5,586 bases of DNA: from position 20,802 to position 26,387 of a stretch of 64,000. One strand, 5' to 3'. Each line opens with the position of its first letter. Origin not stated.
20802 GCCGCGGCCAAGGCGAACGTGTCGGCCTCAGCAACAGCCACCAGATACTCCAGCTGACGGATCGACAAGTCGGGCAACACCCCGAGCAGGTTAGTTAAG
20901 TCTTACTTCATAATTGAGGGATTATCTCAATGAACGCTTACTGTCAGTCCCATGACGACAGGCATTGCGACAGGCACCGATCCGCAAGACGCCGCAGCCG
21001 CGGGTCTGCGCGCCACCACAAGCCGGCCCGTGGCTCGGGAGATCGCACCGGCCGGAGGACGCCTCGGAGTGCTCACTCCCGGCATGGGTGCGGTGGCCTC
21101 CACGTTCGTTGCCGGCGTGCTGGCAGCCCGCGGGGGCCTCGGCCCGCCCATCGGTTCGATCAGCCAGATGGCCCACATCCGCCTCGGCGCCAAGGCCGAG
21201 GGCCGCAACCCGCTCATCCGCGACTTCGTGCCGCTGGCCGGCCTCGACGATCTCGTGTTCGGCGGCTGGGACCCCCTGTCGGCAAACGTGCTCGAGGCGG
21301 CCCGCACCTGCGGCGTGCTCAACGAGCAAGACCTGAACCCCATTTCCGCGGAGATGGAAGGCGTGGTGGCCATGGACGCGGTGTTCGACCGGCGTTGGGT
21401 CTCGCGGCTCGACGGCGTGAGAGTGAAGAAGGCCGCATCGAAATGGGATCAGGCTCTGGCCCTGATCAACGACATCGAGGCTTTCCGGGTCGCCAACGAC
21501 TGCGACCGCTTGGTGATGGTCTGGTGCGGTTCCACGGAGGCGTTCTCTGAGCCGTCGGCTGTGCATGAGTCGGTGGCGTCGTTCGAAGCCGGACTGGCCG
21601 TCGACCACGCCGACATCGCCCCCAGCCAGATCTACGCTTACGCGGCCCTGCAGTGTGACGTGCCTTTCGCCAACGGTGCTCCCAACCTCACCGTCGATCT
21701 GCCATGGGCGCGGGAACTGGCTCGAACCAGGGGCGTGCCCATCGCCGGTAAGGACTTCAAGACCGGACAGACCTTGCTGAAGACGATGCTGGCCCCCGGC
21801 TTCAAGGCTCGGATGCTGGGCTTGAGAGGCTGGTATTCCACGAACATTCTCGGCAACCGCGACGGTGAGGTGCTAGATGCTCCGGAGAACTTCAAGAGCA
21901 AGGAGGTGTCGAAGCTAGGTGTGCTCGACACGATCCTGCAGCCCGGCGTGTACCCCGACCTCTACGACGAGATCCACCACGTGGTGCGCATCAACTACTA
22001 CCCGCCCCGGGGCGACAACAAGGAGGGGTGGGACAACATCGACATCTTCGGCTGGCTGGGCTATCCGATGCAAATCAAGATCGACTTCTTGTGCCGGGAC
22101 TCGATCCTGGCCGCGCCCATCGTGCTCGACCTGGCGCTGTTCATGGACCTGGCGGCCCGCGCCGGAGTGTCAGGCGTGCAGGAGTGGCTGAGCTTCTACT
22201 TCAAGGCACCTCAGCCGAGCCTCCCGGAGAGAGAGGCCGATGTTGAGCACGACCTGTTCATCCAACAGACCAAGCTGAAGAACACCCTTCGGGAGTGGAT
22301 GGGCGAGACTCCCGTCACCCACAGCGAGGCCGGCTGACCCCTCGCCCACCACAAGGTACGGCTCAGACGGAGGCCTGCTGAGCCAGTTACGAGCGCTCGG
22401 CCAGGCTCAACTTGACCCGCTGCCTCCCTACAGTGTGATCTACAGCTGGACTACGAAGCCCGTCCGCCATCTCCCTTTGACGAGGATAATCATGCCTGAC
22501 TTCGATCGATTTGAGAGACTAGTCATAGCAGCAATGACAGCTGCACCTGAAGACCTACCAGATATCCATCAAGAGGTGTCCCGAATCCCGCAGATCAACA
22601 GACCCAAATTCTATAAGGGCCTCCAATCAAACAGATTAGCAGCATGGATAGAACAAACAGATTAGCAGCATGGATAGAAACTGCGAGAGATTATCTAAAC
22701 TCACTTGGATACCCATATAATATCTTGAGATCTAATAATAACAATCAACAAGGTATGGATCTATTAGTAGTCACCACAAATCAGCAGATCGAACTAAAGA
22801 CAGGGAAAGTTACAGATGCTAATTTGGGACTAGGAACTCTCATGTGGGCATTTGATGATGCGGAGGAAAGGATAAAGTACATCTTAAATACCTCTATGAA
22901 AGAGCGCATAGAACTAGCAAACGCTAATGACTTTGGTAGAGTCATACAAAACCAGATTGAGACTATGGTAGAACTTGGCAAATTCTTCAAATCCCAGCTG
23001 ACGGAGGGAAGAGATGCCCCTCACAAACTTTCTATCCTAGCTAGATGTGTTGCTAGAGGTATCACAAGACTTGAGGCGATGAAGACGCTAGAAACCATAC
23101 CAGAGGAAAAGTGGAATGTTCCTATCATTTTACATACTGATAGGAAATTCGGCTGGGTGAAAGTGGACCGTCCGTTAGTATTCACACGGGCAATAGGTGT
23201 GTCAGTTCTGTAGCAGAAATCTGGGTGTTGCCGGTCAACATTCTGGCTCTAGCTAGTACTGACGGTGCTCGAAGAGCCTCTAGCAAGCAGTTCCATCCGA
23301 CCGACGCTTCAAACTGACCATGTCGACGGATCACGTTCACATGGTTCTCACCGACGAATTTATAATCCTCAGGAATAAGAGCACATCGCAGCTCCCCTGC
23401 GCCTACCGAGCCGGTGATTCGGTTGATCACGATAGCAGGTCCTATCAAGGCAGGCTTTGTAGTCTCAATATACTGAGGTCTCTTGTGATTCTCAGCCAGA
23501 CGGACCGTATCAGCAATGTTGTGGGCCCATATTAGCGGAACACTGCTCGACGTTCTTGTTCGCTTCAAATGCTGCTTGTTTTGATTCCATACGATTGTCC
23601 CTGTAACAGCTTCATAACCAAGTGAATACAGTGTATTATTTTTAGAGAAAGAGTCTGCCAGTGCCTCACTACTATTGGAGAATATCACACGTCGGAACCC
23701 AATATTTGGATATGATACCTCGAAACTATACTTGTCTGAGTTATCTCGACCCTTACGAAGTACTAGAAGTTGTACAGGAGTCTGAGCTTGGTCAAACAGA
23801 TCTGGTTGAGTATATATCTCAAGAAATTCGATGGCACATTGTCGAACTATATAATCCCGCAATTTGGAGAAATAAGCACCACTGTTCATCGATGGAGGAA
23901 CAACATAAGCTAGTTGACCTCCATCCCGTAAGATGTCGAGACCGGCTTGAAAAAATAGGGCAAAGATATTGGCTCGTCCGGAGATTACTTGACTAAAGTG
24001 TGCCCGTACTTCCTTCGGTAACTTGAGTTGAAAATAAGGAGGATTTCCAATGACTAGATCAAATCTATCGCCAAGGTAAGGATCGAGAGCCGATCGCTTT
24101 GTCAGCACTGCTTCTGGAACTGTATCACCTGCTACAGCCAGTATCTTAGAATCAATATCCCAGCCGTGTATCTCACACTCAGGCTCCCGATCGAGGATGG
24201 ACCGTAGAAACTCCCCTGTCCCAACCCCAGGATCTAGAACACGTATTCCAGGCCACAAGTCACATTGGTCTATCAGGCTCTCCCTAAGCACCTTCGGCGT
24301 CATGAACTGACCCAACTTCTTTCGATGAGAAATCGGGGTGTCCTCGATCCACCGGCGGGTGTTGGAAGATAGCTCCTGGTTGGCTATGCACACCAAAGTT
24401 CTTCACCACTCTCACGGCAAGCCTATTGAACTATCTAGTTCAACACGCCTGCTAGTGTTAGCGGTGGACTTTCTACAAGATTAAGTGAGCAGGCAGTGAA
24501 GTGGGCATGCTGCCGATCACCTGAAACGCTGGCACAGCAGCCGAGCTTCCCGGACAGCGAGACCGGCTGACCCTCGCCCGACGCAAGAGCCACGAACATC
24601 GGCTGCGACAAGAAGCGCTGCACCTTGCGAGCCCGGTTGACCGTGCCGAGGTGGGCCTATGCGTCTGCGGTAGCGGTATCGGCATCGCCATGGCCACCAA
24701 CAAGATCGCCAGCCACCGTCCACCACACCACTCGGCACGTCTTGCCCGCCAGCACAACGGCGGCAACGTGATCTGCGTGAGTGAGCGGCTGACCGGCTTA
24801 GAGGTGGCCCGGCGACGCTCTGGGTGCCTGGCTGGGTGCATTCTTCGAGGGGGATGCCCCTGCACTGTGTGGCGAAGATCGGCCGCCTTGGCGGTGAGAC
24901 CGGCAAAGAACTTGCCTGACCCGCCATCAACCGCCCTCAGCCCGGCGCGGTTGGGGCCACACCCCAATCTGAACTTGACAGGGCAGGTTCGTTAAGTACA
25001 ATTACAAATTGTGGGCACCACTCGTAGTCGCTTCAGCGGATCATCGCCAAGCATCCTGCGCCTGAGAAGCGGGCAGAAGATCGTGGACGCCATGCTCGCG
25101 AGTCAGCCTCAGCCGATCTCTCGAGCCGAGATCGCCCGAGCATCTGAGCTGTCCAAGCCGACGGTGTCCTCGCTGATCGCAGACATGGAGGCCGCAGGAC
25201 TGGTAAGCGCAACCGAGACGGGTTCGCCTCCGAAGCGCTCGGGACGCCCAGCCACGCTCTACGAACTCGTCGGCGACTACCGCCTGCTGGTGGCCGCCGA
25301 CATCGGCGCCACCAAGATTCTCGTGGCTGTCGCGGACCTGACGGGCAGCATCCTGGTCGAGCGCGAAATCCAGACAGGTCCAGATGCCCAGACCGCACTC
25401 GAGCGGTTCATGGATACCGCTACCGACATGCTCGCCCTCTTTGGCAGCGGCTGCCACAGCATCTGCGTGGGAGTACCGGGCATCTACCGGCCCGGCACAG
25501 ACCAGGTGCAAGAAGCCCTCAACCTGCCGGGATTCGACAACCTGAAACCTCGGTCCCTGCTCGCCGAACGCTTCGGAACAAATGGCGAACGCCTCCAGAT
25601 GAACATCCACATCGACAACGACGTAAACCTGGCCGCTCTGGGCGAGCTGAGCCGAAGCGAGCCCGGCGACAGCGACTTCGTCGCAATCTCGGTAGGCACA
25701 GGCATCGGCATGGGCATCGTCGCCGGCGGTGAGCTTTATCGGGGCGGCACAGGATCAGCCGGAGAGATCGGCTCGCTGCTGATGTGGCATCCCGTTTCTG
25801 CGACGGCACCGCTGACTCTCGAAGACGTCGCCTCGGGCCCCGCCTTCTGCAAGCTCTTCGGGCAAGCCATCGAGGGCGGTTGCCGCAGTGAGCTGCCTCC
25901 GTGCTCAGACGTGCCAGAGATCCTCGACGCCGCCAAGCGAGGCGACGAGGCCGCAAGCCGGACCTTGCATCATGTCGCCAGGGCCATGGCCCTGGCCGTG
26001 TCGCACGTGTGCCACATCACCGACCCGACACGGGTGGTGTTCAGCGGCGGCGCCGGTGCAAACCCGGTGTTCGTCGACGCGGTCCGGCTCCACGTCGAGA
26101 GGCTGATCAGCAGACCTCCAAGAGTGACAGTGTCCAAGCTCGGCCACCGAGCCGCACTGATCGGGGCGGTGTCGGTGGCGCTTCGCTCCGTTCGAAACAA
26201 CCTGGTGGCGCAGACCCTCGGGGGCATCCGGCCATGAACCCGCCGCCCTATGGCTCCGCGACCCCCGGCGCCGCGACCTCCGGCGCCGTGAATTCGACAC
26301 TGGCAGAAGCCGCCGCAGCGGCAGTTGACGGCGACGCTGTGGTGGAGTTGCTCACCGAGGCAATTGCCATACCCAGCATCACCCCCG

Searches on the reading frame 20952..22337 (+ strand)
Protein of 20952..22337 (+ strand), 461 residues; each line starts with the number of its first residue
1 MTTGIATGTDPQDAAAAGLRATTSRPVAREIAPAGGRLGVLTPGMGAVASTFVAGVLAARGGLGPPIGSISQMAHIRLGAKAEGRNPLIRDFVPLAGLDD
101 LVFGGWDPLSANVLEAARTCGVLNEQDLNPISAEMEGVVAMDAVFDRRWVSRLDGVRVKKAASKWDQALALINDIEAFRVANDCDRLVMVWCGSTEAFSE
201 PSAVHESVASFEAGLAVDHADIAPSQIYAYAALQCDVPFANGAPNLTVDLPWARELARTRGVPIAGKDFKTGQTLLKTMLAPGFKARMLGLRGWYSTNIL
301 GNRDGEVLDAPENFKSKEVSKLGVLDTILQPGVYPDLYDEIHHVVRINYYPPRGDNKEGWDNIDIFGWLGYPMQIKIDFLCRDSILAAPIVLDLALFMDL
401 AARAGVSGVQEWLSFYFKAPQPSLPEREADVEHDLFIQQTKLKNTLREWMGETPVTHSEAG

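Call 5: search_protein_families(library=pfam, proteins=[window:20952-22337:+], max_evalue=0.1)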
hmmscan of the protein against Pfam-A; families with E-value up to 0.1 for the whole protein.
window:20952-22337:+ (461 aa): 2 families
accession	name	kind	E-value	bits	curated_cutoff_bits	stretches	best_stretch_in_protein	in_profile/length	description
PF07994.18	NAD_binding_5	-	5.8e-86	289.3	25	1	38-447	1-321/321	Myo-inositol-1-phosphate synthase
PF01658.22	Inos-1-P_synth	-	9.1e-33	113.1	27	1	272-384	1-107/107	Myo-inositol-1-phosphate synthase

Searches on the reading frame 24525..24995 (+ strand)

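Call 32: search_protein_families(library=pfam, proteins=[window:24525-24995:+], max_evalue=1)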
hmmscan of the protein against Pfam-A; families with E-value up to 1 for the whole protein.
window:24525-24995:+ (156 aa): 1 family
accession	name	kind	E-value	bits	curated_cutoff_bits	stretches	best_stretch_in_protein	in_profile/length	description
PF02502.23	LacAB_rpiB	-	1.7e-12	47.9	24.7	1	35-96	48-115/138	Ribose/Galactose Isomerase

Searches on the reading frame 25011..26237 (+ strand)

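Call 5: search_protein_families(library=pfam, proteins=[window:25011-26237:+], max_evalue=0.1)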
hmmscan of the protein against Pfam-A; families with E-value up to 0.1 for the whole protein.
window:25011-26237:+ (408 aa): 16 families
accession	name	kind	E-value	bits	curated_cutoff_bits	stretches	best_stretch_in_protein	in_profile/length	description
PF00480.26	ROK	-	2.4e-38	132.8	22.9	1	94-391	2-292/294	ROK family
PF12802.13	MarR_2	-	9.3e-08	32.6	27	1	28-69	13-54/61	MarR family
PF09339.16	HTH_IclR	-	2.2e-06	27.8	22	1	28-66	11-49/52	IclR helix-turn-helix domain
PF01047.28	MarR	-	0.00044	20.5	24.6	1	32-66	14-48/59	MarR family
PF13412.12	HTH_24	-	0.00048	20.1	21.9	1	36-65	18-47/48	Winged helix-turn-helix DNA-binding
PF13545.12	HTH_Crp_2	-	0.00098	19.5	27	1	34-66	21-53/70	Crp-like helix-turn-helix domain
PF01869.26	BcrAD_BadFG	-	0.0028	17.7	31.5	0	304-388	184-269/271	BadF/BadG/BcrA/BcrD ATPase family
PF24034.1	DUF7343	-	0.003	17.8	27.6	1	36-71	19-54/62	Domain of unknown function (DUF7343)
PF02082.26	Rrf2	-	0.012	16.2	30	1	28-68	14-56/132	Iron-dependent Transcriptional regulator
PF01022.26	HTH_5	-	0.018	15.4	22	1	34-66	14-46/47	Bacterial regulatory protein, arsR family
PF22521.2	HypF_C_2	-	0.018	15.2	27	1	268-363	121-218/241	Carbamoyltransferase, Kae1-like Domain, second subdomain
PF13551.12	HTH_29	-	0.03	14.8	28.1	1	37-74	14-54/64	Winged helix-turn helix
PF17782.7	DprA_WH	-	0.032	14.7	22.9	1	24-66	17-56/61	DprA winged helix domain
PF01978.25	TrmB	-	0.036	14.4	25.6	1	38-71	25-58/68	Sugar-specific transcriptional regulator TrmB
PF12840.13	HTH_20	-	0.091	13.2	27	0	26-65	11-48/51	Helix-turn-helix domain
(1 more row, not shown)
